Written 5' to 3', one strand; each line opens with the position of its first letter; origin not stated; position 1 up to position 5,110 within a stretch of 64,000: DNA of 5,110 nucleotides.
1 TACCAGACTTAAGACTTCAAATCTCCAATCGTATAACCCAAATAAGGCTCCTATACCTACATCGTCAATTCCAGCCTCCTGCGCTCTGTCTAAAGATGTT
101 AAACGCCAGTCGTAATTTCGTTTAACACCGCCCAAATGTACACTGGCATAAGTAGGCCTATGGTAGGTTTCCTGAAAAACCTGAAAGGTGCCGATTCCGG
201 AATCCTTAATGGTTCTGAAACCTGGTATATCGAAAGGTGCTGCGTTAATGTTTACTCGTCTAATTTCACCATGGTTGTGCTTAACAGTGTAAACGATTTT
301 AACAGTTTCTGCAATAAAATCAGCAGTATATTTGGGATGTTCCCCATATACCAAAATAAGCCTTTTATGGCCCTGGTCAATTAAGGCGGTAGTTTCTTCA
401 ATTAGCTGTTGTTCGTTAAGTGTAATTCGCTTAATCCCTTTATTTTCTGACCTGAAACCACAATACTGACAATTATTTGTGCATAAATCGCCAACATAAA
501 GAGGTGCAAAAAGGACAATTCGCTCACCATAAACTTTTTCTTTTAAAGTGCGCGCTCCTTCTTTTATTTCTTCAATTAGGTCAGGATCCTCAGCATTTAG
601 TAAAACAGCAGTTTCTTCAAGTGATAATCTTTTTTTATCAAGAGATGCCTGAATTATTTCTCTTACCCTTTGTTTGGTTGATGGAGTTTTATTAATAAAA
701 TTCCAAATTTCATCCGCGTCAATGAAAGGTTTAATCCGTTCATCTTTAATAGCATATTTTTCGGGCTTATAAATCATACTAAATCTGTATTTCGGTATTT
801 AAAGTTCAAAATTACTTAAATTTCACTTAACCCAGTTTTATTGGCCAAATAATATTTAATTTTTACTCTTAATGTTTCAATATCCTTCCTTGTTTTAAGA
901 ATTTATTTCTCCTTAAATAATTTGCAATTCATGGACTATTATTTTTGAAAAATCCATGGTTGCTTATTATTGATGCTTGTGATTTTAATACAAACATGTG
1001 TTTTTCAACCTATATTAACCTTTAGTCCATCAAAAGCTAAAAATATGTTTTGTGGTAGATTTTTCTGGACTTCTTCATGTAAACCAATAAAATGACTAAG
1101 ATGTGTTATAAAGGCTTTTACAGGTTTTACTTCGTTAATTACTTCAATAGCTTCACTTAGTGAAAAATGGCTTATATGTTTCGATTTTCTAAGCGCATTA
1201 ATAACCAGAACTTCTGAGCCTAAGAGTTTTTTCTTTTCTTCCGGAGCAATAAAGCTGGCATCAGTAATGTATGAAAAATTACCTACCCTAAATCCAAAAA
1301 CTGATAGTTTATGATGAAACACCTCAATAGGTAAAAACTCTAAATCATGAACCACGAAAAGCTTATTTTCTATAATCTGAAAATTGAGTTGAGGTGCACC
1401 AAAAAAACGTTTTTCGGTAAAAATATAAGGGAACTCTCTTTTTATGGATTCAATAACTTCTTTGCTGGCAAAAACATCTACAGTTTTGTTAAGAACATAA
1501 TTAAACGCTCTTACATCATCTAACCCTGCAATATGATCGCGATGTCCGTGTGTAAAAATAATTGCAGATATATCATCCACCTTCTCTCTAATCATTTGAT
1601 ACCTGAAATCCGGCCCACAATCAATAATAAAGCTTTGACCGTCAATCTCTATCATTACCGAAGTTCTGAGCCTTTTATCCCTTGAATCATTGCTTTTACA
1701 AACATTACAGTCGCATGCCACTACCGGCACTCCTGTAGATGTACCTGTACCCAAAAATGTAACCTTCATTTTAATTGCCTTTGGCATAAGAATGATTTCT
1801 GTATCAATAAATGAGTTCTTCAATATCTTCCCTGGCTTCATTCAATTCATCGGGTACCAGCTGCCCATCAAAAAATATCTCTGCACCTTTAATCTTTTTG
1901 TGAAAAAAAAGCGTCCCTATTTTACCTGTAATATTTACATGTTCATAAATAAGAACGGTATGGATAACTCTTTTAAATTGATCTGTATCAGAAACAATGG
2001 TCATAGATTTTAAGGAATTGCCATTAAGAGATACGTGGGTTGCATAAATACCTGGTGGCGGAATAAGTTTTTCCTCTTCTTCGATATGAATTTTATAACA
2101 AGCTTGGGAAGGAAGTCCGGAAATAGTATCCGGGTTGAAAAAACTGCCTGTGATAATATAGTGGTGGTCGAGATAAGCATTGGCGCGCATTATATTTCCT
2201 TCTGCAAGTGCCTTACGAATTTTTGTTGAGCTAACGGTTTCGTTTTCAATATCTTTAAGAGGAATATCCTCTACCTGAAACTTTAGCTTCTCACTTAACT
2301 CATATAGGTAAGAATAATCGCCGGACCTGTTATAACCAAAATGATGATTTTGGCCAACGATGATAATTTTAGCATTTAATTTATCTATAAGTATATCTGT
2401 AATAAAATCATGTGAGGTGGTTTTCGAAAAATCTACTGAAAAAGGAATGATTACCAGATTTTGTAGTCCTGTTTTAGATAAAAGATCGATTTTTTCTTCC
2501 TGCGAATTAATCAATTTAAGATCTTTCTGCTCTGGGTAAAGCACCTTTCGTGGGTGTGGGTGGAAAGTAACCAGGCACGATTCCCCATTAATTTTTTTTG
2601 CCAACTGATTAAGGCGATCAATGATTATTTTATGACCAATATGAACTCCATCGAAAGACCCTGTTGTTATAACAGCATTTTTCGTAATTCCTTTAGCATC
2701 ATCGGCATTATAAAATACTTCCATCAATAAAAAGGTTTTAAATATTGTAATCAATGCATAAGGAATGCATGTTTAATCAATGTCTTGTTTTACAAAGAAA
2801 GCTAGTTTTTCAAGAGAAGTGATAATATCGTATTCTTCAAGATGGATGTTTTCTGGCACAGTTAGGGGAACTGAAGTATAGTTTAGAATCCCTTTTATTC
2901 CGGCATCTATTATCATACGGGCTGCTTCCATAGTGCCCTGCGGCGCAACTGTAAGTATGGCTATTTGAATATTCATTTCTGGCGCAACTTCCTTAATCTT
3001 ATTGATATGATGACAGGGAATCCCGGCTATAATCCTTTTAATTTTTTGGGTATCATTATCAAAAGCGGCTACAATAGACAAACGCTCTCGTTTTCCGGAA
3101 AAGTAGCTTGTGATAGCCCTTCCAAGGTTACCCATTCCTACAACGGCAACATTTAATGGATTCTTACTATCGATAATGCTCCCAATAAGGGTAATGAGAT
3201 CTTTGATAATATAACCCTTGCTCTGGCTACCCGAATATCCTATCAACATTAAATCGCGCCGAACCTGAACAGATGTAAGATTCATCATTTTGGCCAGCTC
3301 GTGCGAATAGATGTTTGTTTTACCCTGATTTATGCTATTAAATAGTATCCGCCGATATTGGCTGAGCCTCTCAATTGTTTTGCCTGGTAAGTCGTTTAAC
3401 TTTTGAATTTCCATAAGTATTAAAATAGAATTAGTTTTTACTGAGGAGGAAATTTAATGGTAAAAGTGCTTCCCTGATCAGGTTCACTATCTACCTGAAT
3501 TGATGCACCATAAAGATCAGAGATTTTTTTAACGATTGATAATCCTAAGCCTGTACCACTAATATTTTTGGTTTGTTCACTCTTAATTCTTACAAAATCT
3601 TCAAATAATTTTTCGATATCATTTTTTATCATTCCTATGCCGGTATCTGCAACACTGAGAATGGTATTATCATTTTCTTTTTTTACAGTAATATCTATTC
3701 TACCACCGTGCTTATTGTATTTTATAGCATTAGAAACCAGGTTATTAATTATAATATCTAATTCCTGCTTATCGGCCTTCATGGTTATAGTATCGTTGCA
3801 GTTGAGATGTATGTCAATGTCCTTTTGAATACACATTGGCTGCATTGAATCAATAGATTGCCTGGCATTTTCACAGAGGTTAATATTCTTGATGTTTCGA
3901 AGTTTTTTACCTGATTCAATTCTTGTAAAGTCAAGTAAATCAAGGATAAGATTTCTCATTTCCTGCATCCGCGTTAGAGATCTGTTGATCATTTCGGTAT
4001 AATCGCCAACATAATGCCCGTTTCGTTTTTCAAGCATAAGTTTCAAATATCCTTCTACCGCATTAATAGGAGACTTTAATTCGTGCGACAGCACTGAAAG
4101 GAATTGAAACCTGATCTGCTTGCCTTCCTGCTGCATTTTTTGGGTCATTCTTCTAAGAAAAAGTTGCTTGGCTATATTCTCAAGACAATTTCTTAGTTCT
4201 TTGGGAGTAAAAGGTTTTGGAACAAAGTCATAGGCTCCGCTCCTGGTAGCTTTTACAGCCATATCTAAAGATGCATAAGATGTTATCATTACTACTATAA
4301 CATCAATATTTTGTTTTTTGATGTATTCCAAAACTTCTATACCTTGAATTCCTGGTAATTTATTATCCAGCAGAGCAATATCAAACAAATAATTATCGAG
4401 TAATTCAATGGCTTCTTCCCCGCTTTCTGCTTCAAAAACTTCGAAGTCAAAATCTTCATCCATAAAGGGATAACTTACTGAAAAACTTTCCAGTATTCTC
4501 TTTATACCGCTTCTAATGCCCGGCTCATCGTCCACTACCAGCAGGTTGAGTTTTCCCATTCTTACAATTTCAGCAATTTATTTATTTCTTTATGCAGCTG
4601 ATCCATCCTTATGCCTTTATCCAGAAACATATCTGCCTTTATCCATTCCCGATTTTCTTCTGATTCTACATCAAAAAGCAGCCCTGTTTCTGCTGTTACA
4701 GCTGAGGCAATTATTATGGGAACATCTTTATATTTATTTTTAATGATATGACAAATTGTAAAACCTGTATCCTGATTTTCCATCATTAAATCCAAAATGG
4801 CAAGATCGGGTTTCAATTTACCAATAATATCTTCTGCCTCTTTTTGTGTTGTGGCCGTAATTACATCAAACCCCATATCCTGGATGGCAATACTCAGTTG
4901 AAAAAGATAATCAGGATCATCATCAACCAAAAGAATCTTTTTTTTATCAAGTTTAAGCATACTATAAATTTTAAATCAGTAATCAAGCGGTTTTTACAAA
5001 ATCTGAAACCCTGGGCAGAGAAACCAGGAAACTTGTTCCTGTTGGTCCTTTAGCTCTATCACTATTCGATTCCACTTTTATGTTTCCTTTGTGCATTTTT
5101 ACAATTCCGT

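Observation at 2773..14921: One HydABC hydrogenase operon bracketed by two different sensory [FeFe]-hydrogenase signalling modules plus Rex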

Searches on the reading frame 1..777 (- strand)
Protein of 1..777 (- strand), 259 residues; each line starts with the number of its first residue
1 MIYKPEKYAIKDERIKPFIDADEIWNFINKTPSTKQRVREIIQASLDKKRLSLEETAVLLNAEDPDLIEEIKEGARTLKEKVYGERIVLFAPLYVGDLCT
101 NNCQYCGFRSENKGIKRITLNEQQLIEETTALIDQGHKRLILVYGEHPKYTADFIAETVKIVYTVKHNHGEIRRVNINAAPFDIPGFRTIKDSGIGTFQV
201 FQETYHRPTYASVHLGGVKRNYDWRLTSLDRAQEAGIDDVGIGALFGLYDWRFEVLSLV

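Call 36: search_protein_families(library=pfam, proteins=[window:1-777:-], max_evalue=0.1)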
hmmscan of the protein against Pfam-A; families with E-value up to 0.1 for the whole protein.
seq(259 aa): 3 families
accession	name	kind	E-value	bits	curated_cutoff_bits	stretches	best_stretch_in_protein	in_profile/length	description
PF04055.27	Radical_SAM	-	2.1e-14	54.5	29.5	1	95-244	3-148/166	Radical SAM superfamily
PF17716.6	RIMC1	-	0.0087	15.7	25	1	67-137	152-224/256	RAB7A-interacting MON1-CCZ1 complex subunit 1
PF09828.14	ChrB_C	-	0.0093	16.8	25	1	154-240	21-103/132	ChrB, C-terminal domain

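Call 63: search_protein_families(library=ncbifam, proteins=[window:1-777:-], max_evalue=0.00001)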
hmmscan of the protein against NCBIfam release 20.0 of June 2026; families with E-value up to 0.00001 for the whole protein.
seq(259 aa): 15 families
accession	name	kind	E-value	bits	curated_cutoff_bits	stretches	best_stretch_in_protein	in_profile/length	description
TIGR03955.1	rSAM_HydG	equivalog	7.8e-72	242.2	312.15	1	8-258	1-255/470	[FeFe] hydrogenase H-cluster radical SAM maturase HydG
TIGR02351.2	thiH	equivalog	1.8e-56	191.7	380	1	34-257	18-235/364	2-iminoacetate synthase ThiH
TIGR03910.1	pyrrolys_PylB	equivalog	2.3e-26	92.5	348.2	1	37-237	4-201/347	methylornithine synthase PylB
TIGR03956.1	rSAM_HydE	equivalog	1.2e-20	74.1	254.6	1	47-248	7-201/340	[FeFe] hydrogenase H-cluster radical SAM maturase HydE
NF005609.0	PRK07360.1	equivalog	6.7e-14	51.4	426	1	33-172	3-142/374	7,8-didemethyl-8-hydroxy-5-deazariboflavin synthase subunit CofH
TIGR04158.1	rSAM_MIA_synth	equivalog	8.4e-11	41.3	400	1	84-257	55-238/368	3-methyl-2-indolic acid synthase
TIGR03700.1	mena_SCO4494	equivalog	1.2e-09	37.6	434.55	1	46-170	6-126/351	aminofutalosine synthase MqnE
TIGR03551.1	F420_cofH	equivalog_domain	5.1e-09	35.4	374.1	1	55-164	5-114/345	5-amino-6-(D-ribitylamino)uracil--L-tyrosine 4-hydroxyphenyl transferase CofH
TIGR03699.1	menaquin_MqnC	equivalog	1.3e-08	34.1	428.1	1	50-163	2-115/342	cyclic dehypoxanthinyl futalosine synthase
TIGR00423.1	TIGR00423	subfamily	2.6e-08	33.5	260.25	1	96-164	12-80/310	CofH family radical SAM protein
NF006687.0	PRK09234.1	equivalog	3.3e-07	28.8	1018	1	34-162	475-604/849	bifunctional FO biosynthesis protein CofGH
TIGR00433.2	bioB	equivalog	1.3e-06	27.9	225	1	51-250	3-196/307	biotin synthase BioB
TIGR03550.1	F420_cofG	equivalog_domain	2.7e-06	26.8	213.35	1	95-151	10-66/322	7,8-didemethyl-8-hydroxy-5-deazariboflavin synthase CofG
NF006276.0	PRK08444.1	equivalog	6.3e-06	25.4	560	1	40-174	2-131/353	aminofutalosine synthase MqnE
NF004884.0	PRK06245.1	equivalog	9.2e-06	24.7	209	0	95-159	21-83/340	7,8-didemethyl-8-hydroxy-5-deazariboflavin synthase subunit CofG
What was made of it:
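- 1..777 (-): hydG (H-cluster radical-SAM maturase). N-terminal 259 aa; the gene runs off the window edge. Best NCBIfam family is TIGR03955 HydG, E=8e-72 (call 63).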

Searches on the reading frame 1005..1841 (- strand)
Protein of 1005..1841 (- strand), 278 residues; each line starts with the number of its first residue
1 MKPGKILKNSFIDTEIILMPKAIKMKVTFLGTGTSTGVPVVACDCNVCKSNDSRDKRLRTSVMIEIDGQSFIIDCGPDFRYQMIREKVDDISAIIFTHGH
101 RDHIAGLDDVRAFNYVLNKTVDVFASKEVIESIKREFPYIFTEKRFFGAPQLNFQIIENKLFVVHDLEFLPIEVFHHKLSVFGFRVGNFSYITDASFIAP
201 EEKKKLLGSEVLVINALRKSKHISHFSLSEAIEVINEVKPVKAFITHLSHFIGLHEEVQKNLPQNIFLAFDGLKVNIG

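Call 4: search_protein_families(library=pfam, proteins=[window:1005-1841:-], max_evalue=0.001)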
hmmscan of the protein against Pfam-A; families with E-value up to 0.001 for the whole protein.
window:1005-1841:- (278 aa): 2 families
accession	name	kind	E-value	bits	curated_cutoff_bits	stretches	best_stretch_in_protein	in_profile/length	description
PF12706.13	Lactamase_B_2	-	1.2e-31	110.3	27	1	71-247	3-199/200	Beta-lactamase superfamily domain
PF00753.33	Lactamase_B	-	9.1e-12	45.8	22.7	1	59-213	6-162/196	Metallo-beta-lactamase superfamily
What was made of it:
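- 1005..1841 (-): MBL-fold hydrolase. Pfam Lactamase_B_2, E=1e-31 (call 4).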

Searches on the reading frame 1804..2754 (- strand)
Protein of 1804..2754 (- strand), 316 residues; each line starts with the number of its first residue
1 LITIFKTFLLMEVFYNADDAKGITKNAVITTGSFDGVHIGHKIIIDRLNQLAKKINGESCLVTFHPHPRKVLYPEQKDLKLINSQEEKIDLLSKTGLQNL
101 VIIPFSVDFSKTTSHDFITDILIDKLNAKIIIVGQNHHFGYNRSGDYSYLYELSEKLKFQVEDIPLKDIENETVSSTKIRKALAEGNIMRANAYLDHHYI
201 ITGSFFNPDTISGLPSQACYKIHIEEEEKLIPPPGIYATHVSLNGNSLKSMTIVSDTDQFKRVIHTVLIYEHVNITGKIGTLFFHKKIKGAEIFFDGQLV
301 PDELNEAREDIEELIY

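Call 4: search_protein_families(library=pfam, proteins=[window:1804-2754:-], max_evalue=0.001)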
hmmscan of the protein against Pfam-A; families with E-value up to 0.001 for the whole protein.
window:1804-2754:- (316 aa): 2 families
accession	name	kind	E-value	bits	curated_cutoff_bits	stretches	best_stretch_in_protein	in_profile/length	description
PF06574.18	FAD_syn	-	6.7e-47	159.7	27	1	24-178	5-158/158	FAD synthetase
PF01467.32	CTP_transf_like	-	7.4e-09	36.3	21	1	29-181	1-132/133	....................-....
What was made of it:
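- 1804..2754 (-): ribF (FAD synthetase / riboflavin kinase). The true start is probably the Met 10 codons in. Pfam FAD_syn, E=7e-47 (call 4).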

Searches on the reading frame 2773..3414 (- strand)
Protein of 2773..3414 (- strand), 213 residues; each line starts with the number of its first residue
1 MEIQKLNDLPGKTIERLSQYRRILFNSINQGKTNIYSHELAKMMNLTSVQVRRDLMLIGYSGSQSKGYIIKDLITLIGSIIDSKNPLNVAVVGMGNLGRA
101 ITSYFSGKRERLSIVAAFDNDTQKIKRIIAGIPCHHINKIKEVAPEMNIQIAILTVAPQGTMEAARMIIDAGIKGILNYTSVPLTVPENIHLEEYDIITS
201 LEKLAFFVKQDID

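Call 3: search_protein_families(library=pfam, proteins=[window:2773-3414:-], max_evalue=0.001)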
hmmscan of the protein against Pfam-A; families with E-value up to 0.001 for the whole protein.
window:2773-3414:- (213 aa): 3 families
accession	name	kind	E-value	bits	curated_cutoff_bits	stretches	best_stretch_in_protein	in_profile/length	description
PF02629.25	CoA_binding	-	2.8e-16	60.5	22.3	1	86-181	3-96/97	CoA binding domain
PF06971.19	Put_DNA-bind_N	-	2.4e-14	53.6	27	1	9-55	2-48/49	Putative DNA-binding protein N-terminus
PF01408.29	GFO_IDH_MocA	-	5.7e-07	30.7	24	1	87-174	1-88/120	Oxidoreductase family, NAD-binding Rossmann fold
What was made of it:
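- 2773..3414 (-): rex, redox-sensing (NADH/NAD+) transcriptional repressor. Pfam Put_DNA-bind_N plus CoA_binding (call 3).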

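Call 63: search_protein_families(library=ncbifam, proteins=[window:2773-3414:-], max_evalue=0.00001)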
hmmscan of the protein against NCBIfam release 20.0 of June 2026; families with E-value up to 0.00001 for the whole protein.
window:2773-3414:- (213 aa): 9 families
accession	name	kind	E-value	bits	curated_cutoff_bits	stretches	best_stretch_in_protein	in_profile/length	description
NF003995.0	PRK05472.2-4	subfamily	1e-58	198.4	126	1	7-210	4-207/213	redox-sensing transcriptional repressor Rex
NF003996.0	PRK05472.2-5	equivalog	1.9e-49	168.3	138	1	9-210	2-201/209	redox-sensing transcriptional repressor Rex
NF003993.0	PRK05472.2-2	equivalog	5.2e-49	166.7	217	1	5-209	2-206/212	redox-sensing transcriptional repressor Rex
NF003989.0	PRK05472.1-3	equivalog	5.4e-46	157.1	177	1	7-211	6-210/215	redox-sensing transcriptional repressor Rex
NF003994.0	PRK05472.2-3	equivalog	4.4e-44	150.4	130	1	5-206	5-206/217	redox-sensing transcriptional repressor Rex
NF003990.0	PRK05472.1-4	equivalog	4.3e-40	137.6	233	1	10-210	8-208/214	redox-sensing transcriptional repressor Rex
NF003992.0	PRK05472.2-1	equivalog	1.3e-39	135.9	226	1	4-209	16-221/249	redox-sensing transcriptional repressor Rex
NF003988.0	PRK05472.1-1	equivalog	1.2e-37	130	321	1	5-211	5-211/214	redox-sensing transcriptional repressor Rex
NF003991.0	PRK05472.1-5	equivalog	1.3e-31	110.2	198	1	7-210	5-208/211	redox-sensing transcriptional repressor Rex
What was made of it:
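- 2773..3414 (-): NCBIfam Rex, 198 bits against a cutoff of 126 (call 63).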

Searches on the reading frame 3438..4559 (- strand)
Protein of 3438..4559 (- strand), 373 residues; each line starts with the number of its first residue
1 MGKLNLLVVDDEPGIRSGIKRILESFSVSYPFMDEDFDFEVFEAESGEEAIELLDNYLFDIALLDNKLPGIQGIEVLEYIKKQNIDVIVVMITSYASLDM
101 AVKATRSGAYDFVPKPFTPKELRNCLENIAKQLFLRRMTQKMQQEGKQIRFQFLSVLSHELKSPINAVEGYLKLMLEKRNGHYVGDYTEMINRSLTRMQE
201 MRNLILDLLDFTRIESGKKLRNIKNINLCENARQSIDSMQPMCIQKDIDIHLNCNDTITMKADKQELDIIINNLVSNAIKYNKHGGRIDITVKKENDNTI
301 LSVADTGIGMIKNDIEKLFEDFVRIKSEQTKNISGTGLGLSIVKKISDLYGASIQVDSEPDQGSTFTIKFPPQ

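Call 3: search_protein_families(library=pfam, proteins=[window:3438-4559:-], max_evalue=0.001)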
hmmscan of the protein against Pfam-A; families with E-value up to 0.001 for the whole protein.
window:3438-4559:- (373 aa): 6 families
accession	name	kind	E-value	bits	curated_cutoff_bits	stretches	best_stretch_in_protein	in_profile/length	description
PF02518.31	HATPase_c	-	1.5e-30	106.3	26.4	1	263-372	2-109/111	Histidine kinase-, DNA gyrase B-, and HSP90-like ATPase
PF00072.30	Response_reg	-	1.1e-25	90.3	30.2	1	7-126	2-110/111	Response regulator receiver domain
PF00512.31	HisKA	-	3.9e-13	49.7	26.9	1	152-217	4-66/66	His Kinase A (phospho-acceptor) domain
PF14501.12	HATPase_c_5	-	3.4e-05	24.1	22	1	265-359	4-91/102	GHKL domain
PF13589.12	HATPase_c_3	-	0.00074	20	25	0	271-340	7-77/137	Histidine kinase-, DNA gyrase B-, and HSP90-like ATPase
PF13581.12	HATPase_c_2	-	0.001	19.6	27.4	0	262-356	27-114/127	Histidine kinase-like ATPase domain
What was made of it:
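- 3438..4559 (-): REC::HK, an N-terminal receiver fused to HisKA and HATPase_c. Pfam (call 3).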

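Call 63: search_protein_families(library=ncbifam, proteins=[window:3438-4559:-], max_evalue=0.00001)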
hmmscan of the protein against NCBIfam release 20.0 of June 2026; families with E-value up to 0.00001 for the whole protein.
window:3438-4559:- (373 aa): 153 families (the best 25 are shown)
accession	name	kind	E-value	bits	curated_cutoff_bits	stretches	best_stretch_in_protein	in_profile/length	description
NF046044.1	PnpS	equivalog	1.5e-57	195.4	400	1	146-371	166-390/390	two-component system histidine kinase PnpS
TIGR02966.1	phoR_proteo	equivalog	2.1e-54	184.8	334.2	1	141-370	106-333/333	phosphate regulon sensor histidine kinase PhoR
NF041947.1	LuxQ_Vibrio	equivalog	3.2e-50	170.9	1200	2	143-371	465-695/843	quorum-sensing autoinducer 2 sensor kinase/phosphatase LuxQ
TIGR02956.1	TMAO_torS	equivalog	2.3e-48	165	676.5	2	145-371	459-681/967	TMAO reductase system sensor histidine kinase/response regulator TorS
NF041832.1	near_NosP_CTERM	subfamily_domain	1.3e-47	162.7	400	2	151-371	8-224/370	NahK/ErcS family hybrid sensor histidine kinase/response regulator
NF008318.0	PRK11107.1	equivalog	1.8e-46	158.7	890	2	121-370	264-516/920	two-component sensor histidine kinase BarA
NF011874.0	PRK15347.1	equivalog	2.4e-45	154.9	852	2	153-371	401-613/921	two component system sensor kinase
NF047874.1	MASE3_PAS_HK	subfamily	3.2e-43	148.5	560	1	136-371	382-624/655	MASE3 domain-containing sensor histidine kinase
NF008099.0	PRK10841.1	equivalog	3.5e-42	144.2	920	2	136-371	457-689/949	two-component system sensor histidine kinase RcsC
NF033092.0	HK_WalK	equivalog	1e-41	143.3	725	1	143-371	365-593/594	cell wall metabolism sensor histidine kinase WalK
NF041880.1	EPS_EpsF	equivalog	1.2e-41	142.7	900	2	151-369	275-490/492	response regulator EpsF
NF041735.1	hist_kin_RppB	equivalog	2.5e-41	141.9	400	1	147-371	214-438/438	two-component system sensor histidine kinase RppB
NF008312.0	PRK11100.1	equivalog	3.4e-40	138.3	356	1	118-371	228-473/477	two-component system sensor histidine kinase CreC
NF047465.1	hybrid_HK_LvrA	exception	6.3e-38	130.3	1200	2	203-371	253-421/819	hybrid histidine kinase/response regulator LvrA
NF045595.1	HK_scytonemin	equivalog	2e-37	128.9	865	1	140-371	406-634/637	scytonemin biosynthesis sensor histidine kinase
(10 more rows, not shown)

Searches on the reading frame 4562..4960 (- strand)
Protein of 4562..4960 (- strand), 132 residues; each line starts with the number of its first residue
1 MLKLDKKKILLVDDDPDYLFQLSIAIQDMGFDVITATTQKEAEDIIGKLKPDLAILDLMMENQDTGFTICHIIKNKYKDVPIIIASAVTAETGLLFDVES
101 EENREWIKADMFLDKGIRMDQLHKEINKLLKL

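Call 3: search_protein_families(library=pfam, proteins=[window:4562-4960:-], max_evalue=0.001)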
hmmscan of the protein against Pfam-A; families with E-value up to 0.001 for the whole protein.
window:4562-4960:- (132 aa): 1 family
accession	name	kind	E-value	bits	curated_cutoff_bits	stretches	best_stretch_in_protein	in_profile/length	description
PF00072.30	Response_reg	-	4.4e-16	59.5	30.2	1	9-126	1-110/111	Response regulator receiver domain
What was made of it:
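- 4562..4960 (-): Single-domain response regulator (REC only, no output domain). Pfam Response_reg (call 3).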

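Call 63: search_protein_families(library=ncbifam, proteins=[window:4562-4960:-], max_evalue=0.00001)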
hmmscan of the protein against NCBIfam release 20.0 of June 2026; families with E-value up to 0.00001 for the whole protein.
window:4562-4960:- (132 aa): 37 families (the best 25 are shown)
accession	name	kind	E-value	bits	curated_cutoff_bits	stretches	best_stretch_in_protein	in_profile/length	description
NF045717.1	DVU0259_DivK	exception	1.4e-13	51.1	160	1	6-91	2-88/117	DVU0259 family response regulator domain-containing protein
NF045944.1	ResRegRpaBCyano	equivalog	1.2e-12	47.7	330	1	10-89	1-78/229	response regulator transcription factor RpaB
NF011695.0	PRK15115.1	equivalog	2.6e-12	46.2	763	1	5-130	5-122/445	two-component system response regulator GlrR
NF040534.1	resp_reg_YycF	equivalog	1.3e-11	44.2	340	1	7-92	1-84/231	response regulator YycF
TIGR02154.1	PhoB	equivalog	1.4e-11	44.2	296.2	1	6-92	2-89/226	phosphate regulon transcriptional regulator PhoB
NF007005.1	PRK09468.1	equivalog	1.7e-11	44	331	1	6-98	3-94/237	osmolarity response regulator transcription factor OmpR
NF040689.1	MtrAB_MtrA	equivalog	5.6e-11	42.2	300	1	9-98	1-88/219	MtrAB system response regulator MtrA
TIGR03787.1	marine_sort_RR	equivalog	7e-11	42.1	335.7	1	7-130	1-118/227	proteobacterial dedicated sortase system response regulator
NF007135.0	PRK09581.1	equivalog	1.6e-10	40.4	474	1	8-92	4-89/457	PleD family two-component system response regulator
NF033791.1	ActR_PrrA_rreg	equivalog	7e-10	39.2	250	1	7-85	2-79/173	ActR/PrrA/RegA family redox response regulator transcription factor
NF000401.1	vanR-A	exception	7.1e-10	38.7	500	1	7-92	3-86/231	vancomycin resistance response regulator transcription factor VanR-A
NF033117.2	vanR_ACDEGLN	exception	1.2e-09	38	350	1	9-91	1-81/226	VanR-ABDEGLN family response regulator transcription factor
NF033120.0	vanR_FM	exception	1.9e-09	37.5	460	1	8-91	5-86/231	vancomycin resistance response regulator transcription factor, VanR-F/VanR-M family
NF007977.0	PRK10701.1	equivalog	3.3e-09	36.6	330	1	7-91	2-84/241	two-component system response regulator RstA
NF053854.1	RespRegPhoBBctds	equivalog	3.4e-09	36.4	270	1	9-96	1-88/225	two-component system response regulator PhoB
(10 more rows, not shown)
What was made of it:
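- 4562..4960 (-): Best NCBIfam family is the DVU0259/DivK type (call 63).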
